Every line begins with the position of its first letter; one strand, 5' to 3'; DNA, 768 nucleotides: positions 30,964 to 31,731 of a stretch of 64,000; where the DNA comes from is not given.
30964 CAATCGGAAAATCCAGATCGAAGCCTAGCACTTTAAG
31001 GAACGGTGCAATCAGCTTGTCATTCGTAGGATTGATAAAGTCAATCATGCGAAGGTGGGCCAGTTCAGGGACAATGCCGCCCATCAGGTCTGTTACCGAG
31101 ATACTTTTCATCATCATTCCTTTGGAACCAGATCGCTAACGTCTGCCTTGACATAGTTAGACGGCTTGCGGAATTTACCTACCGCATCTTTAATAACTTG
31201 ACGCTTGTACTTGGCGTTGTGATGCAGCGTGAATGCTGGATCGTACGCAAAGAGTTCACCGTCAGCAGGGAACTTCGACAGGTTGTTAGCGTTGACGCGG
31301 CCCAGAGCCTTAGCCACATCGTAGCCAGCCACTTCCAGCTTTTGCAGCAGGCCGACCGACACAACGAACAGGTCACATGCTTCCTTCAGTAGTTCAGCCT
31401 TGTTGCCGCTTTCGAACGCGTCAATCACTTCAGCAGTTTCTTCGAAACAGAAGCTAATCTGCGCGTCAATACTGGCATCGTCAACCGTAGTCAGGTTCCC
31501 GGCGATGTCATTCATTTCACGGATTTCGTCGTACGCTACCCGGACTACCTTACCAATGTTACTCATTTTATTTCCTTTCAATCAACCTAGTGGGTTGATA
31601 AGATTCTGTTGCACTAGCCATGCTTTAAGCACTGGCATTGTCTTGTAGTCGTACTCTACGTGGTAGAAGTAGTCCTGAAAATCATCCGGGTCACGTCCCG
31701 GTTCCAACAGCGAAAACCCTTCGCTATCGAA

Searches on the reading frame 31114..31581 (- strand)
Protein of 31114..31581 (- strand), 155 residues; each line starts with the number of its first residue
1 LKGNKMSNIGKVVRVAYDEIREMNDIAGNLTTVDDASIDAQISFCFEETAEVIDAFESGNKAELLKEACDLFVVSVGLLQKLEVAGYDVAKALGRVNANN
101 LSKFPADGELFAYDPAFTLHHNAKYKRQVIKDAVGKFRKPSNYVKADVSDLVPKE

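Call 11: search_protein_families(library=pfam, proteins=[window:31114-31581:-], max_evalue=0.01)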
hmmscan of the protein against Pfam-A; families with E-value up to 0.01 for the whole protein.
window:31114-31581:- (155 aa): 2 families
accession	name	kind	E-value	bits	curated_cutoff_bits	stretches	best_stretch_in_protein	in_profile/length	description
PF01503.22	PRA-PH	-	3.7e-06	27.7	21.3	1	45-95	34-84/86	Phosphoribosyl-ATP pyrophosphohydrolase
PF03819.22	MazG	-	0.0011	19.6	22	1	44-88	9-54/74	MazG nucleotide pyrophosphohydrolase domain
